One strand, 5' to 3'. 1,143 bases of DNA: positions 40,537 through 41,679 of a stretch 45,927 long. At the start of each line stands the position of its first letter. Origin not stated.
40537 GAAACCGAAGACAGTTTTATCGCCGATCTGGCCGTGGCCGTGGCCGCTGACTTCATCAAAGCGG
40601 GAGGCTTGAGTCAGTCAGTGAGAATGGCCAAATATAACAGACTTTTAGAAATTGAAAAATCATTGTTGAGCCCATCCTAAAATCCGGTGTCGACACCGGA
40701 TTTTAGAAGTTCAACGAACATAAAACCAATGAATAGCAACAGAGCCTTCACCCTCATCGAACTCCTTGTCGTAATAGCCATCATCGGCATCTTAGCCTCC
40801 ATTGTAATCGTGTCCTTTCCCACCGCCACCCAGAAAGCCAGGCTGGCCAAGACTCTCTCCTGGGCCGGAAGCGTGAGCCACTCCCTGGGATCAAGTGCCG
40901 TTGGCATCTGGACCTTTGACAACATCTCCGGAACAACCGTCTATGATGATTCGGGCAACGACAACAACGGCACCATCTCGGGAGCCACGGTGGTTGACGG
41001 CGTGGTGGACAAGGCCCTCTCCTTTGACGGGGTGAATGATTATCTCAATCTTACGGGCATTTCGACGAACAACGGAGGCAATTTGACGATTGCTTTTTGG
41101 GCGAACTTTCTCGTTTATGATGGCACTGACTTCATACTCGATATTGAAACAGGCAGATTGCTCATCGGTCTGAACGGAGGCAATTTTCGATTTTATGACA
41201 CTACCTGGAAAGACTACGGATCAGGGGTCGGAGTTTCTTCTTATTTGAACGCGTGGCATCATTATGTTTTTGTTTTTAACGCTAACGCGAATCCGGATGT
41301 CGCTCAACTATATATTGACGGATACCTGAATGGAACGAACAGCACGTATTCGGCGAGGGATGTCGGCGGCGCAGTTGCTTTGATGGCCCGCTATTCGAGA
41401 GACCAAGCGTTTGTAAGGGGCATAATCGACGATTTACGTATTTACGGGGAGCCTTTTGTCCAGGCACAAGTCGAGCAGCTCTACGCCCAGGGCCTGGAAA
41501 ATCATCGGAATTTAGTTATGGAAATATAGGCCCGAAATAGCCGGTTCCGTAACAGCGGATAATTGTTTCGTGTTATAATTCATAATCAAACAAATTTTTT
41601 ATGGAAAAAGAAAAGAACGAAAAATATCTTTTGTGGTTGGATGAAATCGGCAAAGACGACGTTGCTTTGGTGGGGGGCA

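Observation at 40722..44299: Long and headless pilin genes share a 100 percent identical 225-bp 5' module as direct repeats flanking ppsA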

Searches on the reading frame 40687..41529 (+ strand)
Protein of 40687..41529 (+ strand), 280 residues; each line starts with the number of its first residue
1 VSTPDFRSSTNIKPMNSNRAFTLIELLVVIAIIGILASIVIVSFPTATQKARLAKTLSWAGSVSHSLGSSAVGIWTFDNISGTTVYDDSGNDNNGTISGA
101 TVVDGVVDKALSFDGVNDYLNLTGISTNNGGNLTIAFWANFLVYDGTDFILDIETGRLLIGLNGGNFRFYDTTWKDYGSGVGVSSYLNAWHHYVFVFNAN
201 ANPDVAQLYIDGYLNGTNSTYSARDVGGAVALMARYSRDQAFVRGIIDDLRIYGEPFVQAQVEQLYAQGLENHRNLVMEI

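Call 6: search_protein_families(library=pfam, proteins=[window:40729-41529:+], max_evalue=0.01)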
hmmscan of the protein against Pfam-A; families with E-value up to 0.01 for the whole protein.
window:40729-41529:+ (266 aa): 3 families
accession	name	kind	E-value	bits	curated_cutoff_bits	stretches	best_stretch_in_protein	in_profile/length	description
PF13385.13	Laminin_G_3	-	3.8e-17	63.3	27.6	1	100-248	1-150/151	Concanavalin A-like lectin/glucanases superfamily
PF07963.17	N_methyl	-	1e-08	34.8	21.2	1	1-26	1-26/27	Prokaryotic N-terminal methylation motif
PF07953.20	Toxin_R_bind_N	-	0.002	18.3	23.8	0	71-208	4-155/191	Clostridium neurotoxin, N-terminal receptor binding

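Call 11: find_encoding_contigs(protein=window:40729-41529:+, flank=8000, max_places=10)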
Protein window:40729-41529:+ (266 aa): no gene with exactly this product is on record in the collection.

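Call 12: find_encoding_contigs(protein=window:40687-41529:+, flank=8000, max_places=10)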
Protein window:40687-41529:+ (280 aa): no gene with exactly this product is on record in the collection.

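Call 14: find_homologous_proteins(query=window:40729-41529:+, max_evalue=0.00001)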
Query window:40729-41529:+ (266 aa): 560 proteins with E <= 0.00001 among 8000 candidates; the best 120 are listed.
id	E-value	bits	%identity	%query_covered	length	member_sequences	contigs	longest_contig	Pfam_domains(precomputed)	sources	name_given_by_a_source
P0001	4.3e-170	582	100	100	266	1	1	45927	PF07963.18,PF07953.21,PF13385.14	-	-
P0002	7.8e-60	221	50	99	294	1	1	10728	PF07963.18,PF13385.14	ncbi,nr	ncbi:MAG: prepilin-type N-terminal cleavage/methylation domain-containing protein [Candidatus Paceba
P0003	5.7e-54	201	46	97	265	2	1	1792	PF07963.18,PF13385.14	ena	-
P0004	2.7e-52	196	45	100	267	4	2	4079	PF07963.18,PF13385.14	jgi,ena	-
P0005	1.5e-51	193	42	98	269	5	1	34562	PF07963.18,PF13385.14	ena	-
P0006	2.1e-51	193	47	95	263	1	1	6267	PF07953.21,PF13385.14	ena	-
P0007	1.1e-50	191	43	100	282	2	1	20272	PF07963.18,PF13385.14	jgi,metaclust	metaclust:\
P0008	2.6e-49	186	45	98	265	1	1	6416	PF07963.18,PF13385.14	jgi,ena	-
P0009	2.2e-48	183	42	98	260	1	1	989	PF07963.18,PF13385.14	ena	-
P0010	3.0e-48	183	44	97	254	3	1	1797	PF07963.18,PF13385.14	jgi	-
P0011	3.1e-48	183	43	97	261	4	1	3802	PF07963.18,PF07953.21,PF13385.14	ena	-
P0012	3.8e-48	182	42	99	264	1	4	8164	PF07963.18,PF13385.14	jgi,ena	-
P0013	1.3e-47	181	42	99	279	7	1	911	PF07963.18,PF07953.21,PF13385.14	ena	-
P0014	1.7e-47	180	40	97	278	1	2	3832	PF07963.18,PF07953.21,PF13385.14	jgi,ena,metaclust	metaclust:\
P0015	3.1e-47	179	44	97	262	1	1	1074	PF07963.18,PF07953.21,PF13385.14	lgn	-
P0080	1.1e-30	125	36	98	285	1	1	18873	PF07963.18,PF13385.14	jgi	jgi:prepilin-type N-terminal cleavage/methylation domain-containing protein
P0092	5.8e-30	123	37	98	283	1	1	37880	PF07963.18,PF13385.14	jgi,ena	-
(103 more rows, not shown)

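Call 48: predict_structure(alignment_id=A1)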
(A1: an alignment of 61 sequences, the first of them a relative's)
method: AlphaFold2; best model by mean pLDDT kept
length: 266 residues; sequences in the alignment: 61
mean_pLDDT: 82.8   pTM: 0.77
mean pLDDT of the five models: 82.8, 82.3, 82.2, 80.3, 79.8
residues with pLDDT >= 90: 108; 70-90: 114; 50-70: 39; < 50: 5
segments of 3 or more residues with pLDDT < 50: 1-3
pLDDT, mean of each block of 10 residues (from residue 1): 63 88 69 73 70 84 96 93 97 91 92 79 90 82 77 79 69 90 88 92 75 73 86 94 93 88 57
secondary structure, 60 per line:
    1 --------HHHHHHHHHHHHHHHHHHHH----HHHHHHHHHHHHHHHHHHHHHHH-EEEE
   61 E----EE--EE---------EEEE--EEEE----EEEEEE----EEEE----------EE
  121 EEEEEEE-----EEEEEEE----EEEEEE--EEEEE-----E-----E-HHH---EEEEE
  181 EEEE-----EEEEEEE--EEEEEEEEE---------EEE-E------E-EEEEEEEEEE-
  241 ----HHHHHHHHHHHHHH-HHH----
elements in order: H9-28 H33-55 E57-61 E81-84 E87-90 E95-100 E105-108 E119-127 E133-139 E144-149 E152-156 E176-184 E190-196 E199-207 E217-219 E230-239 H245-258

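Call 52: find_encoding_contigs(protein=P0092, flank=10000, max_places=2)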
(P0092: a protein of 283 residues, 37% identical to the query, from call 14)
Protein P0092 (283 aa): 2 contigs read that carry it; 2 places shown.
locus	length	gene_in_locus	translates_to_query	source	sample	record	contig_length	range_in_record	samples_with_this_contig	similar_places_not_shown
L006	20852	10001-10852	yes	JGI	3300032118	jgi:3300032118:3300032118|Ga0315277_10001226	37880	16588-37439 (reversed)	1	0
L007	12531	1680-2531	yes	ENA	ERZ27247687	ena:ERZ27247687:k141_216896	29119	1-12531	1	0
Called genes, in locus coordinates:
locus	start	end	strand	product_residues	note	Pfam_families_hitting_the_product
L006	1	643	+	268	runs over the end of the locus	PF07963:N_methyl (weak), PF13385:Laminin_G_3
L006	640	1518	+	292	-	PF07963:N_methyl (weak), PF13385:Laminin_G_3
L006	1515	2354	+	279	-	PF07963:N_methyl (weak), PF13385:Laminin_G_3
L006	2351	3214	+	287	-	PF07963:N_methyl (weak), PF13385:Laminin_G_3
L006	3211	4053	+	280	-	PF07963:N_methyl (weak), PF13385:Laminin_G_3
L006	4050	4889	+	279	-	PF07963:N_methyl (weak), PF13385:Laminin_G_3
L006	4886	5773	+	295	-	PF07963:N_methyl (weak), PF07953:Toxin_R_bind_N (weak), PF13385:Laminin_G_3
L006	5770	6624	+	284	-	PF07963:N_methyl (weak), PF07953:Toxin_R_bind_N (weak), PF13385:Laminin_G_3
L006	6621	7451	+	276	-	PF07963:N_methyl (weak), PF07953:Toxin_R_bind_N (weak), PF13385:Laminin_G_3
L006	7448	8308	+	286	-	PF07963:N_methyl (weak), PF07953:Toxin_R_bind_N, PF13385:Laminin_G_3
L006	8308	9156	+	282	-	PF07963:N_methyl (weak), PF07953:Toxin_R_bind_N, PF13385:Laminin_G_3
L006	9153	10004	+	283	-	PF07963:N_methyl (weak), PF13385:Laminin_G_3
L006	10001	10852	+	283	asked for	PF07963:N_methyl (weak), PF13385:Laminin_G_3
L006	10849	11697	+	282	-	PF07963:N_methyl (weak), PF13385:Laminin_G_3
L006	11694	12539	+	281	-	PF07963:N_methyl (weak), PF07953:Toxin_R_bind_N, PF13385:Laminin_G_3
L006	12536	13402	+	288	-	PF07963:N_methyl (weak), PF07953:Toxin_R_bind_N, PF13385:Laminin_G_3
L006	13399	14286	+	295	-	PF07963:N_methyl (weak), PF13385:Laminin_G_3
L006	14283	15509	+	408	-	PF03952:Enolase_N, PF00113:Enolase_C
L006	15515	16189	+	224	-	PF00300:His_Phos_1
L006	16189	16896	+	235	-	PF00005:ABC_tran, PF02463:SMC_N, PF13304:AAA_21 (weak)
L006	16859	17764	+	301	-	PF01458:SUFBD_core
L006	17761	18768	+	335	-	PF00764:Arginosuc_synth (weak), PF02568:ThiI (faint), PF03054:tRNA_Me_trans, PF06508:QueC (faint), PF24167:DUF7411 (weak), PF20259:tRNA_Me_trans_M, PF20258:tRNA_Me_trans_C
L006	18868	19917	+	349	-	PF11139:SfLAP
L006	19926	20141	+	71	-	PF08984:DUF1858 (weak)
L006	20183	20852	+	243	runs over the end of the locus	PF00085:Thioredoxin (weak)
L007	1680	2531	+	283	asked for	PF07963:N_methyl (weak), PF13385:Laminin_G_3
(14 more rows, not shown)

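Call 53: find_encoding_contigs(protein=P0080, flank=10000, max_places=2)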
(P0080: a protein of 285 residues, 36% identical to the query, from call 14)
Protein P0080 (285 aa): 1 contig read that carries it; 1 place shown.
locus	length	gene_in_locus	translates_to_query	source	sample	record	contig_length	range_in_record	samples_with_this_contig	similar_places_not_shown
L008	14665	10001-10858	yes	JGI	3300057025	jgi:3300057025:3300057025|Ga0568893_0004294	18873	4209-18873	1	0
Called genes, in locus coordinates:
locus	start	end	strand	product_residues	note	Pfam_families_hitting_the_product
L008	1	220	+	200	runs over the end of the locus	PF05148:Methyltransf_8 (weak), PF02353:CMAS, PF13489:Methyltransf_23, PF01209:Ubie_methyltran (weak), PF13847:Methyltransf_31, PF13649:Methyltransf_25, PF08241:Methyltransf_11, PF08242:Methyltransf_12, +1 more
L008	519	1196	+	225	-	PF05552:MS_channel_1st_1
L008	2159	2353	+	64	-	-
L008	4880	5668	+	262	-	PF04085:MreC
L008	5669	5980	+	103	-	-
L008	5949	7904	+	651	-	PF03717:PBP_dimer, PF00905:Transpeptidase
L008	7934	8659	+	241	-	-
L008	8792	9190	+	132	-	-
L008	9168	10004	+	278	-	PF07963:N_methyl, PF13385:Laminin_G_3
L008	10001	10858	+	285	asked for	PF07963:N_methyl, PF13385:Laminin_G_3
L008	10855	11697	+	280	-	PF07963:N_methyl, PF13385:Laminin_G_3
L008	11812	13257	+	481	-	PF00091:Tubulin, PF12327:FtsZ_C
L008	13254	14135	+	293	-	PF00483:NTP_transferase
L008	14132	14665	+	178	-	?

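Call 57: fold_search(model_id=the predicted structure, library=pdb)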
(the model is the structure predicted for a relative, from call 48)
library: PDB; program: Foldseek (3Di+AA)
matches with E <= 10: 1484; with E <= 0.001: 314
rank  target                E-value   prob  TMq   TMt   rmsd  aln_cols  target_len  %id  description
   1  6hox                  2.0e-12  1.00  0.60  0.40   4.2       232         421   19  Crystal structure of the binding domain of Paraclostridial Mosquitocidal Protein 1 (released 2019-07-10)
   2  8byp_N                2.0e-11  1.00  0.58  0.15   3.5       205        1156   18  Botulinum neurotoxin serotype X in complex with NTNH/X (released 2023-02-08)
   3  8qft                  2.8e-11  1.00  0.56  0.14   3.8       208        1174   18  X-ray structure of non-toxic non-hemagglutinin (NTNH) protein from botulinum neurotoxin serotype X (released 2024-08-14)
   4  5ho0                  4.8e-11  1.00  0.58  0.21   3.4       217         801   19  Crystal structure of AbnA (closed conformation), a GH43 extracellular arabinanase from Geobacillus stearothermophilus (released 2017-02-01)
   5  5ho2                  6.4e-11  1.00  0.56  0.20   3.8       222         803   19  Crystal structure of AbnA (open conformation), a GH43 extracellular arabinanase from Geobacillus stearothermophilus (released 2017-02-01)
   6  5hp6                  7.1e-11  1.00  0.58  0.21   3.3       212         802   20  Structure of AbnA, a GH43 extracellular arabinanase from Geobacillus stearothermophilus (a new conformational state) (released 2017-02-01)
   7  5hon_A                7.5e-11  1.00  0.57  0.71   3.4       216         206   20  Structure of Domain 4 of AbnA, a GH43 extracellular arabinanase from Geobacillus stearothermophilus, in complex with a (released 2017-02-01)
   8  1a8d                  9.4e-11  1.00  0.59  0.36   4.9       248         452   16  TETANUS TOXIN C FRAGMENT (released 1998-10-14)
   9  3v0a_B                1.5e-10  1.00  0.59  0.15   3.7       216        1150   16  2.7 angstrom crystal structure of BoNT/Ai in complex with NTNHA (released 2012-03-14)
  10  3n7j                  1.7e-10  1.00  0.58  0.40   5.0       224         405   16  Crystal structure of botulinum neurotoxin serotype D binding domain (released 2010-09-08)
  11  9fyq_C                1.8e-10  1.00  0.60  0.39   4.3       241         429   18  Cryo-EM structure of native SV2A in complex with TeNT-Hc, gangliosides and Pro-Macrobody 5 (released 2025-05-21)
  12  8byp_X                2.0e-10  1.00  0.59  0.14   4.0       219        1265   16  Botulinum neurotoxin serotype X in complex with NTNH/X (released 2023-02-08)
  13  5n0c_A                2.3e-10  1.00  0.58  0.13   9.4       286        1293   16  Crystal structure of the tetanus neurotoxin in complex with GM1a (released 2017-06-21)
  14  3hmy_A                2.4e-10  1.00  0.58  0.37   4.8       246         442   17  Crystal structure of HCR/T complexed with GT2 (released 2009-07-14)
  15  7qpt_A                2.4e-10  1.00  0.57  0.38   5.0       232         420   14  Botulinum neurotoxin A4 cell binding domain in complex with GD1a oligosaccharide (released 2022-03-16)
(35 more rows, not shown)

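Call 60: find_related_loci(query=A1, collection=metagenome_contigs, flank=10000)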
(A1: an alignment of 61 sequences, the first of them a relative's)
Query A1 (266 aa) in metagenome_contigs; peptide patterns used: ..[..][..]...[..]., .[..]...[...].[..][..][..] (x = any residue, [..] = any of these).
600 stretches matched a pattern (row limit reached: there are more); 201 encode a relative of the query (tblastn E <= 1e-3); the best 80 are kept; 80 distinct loci.
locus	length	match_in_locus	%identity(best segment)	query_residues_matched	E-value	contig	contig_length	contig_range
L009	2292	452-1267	33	1-259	5e-29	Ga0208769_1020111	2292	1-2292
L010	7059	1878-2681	29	1-258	2e-22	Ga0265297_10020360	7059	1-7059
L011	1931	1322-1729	40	1-124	4e-20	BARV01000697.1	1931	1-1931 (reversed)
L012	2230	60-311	52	4-87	1e-15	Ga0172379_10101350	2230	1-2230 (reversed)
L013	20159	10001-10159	49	1-53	3e-10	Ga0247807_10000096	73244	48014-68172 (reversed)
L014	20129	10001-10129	60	2-44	1e-9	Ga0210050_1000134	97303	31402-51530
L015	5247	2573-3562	71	1-41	1e-9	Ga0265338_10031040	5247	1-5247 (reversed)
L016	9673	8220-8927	28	43-261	3e-9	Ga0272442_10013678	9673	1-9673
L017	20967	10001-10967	34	1-142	5e-9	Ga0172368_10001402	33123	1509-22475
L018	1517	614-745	57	1-44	1e-8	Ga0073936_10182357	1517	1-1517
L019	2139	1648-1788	51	4-50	1e-8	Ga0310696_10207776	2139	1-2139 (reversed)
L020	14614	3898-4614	56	4-53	2e-8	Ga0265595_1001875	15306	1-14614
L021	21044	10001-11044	27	3-252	2e-8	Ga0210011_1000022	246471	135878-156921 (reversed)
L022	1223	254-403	52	4-53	2e-8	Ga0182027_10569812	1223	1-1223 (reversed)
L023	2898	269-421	53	3-53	2e-8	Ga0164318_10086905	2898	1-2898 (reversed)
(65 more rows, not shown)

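Call 61: find_encoding_contigs(protein=P0002, flank=10000, max_places=2)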
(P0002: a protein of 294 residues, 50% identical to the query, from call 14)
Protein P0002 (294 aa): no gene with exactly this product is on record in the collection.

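Call 62: find_encoding_contigs(protein=P0005, flank=10000, max_places=2)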
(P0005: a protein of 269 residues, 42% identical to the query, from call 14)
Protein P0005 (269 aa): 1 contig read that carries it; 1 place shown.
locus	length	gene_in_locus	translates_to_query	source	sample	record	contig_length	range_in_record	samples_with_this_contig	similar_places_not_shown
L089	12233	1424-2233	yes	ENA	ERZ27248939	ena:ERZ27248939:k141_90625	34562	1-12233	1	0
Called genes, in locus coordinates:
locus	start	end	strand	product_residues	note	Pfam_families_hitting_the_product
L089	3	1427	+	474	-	?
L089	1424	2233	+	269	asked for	PF07963:N_methyl (weak), PF13385:Laminin_G_3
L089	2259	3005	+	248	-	PF01797:Y1_Tnp (weak)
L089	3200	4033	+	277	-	PF00294:PfkB, PF08543:Phos_pyr_kin (weak)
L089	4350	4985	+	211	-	PF01386:Ribosomal_L25p, PF14693:Ribosomal_TL5_C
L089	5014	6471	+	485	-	-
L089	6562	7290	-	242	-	PF03462:PCRF, PF00472:RF-1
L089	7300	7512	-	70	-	PF01197:Ribosomal_L31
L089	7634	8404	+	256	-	PF00318:Ribosomal_S2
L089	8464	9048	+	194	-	PF00889:EF_TS, PF25025:EF-Ts_N (weak)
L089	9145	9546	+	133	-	-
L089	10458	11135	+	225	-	PF03161:LAGLIDADG_2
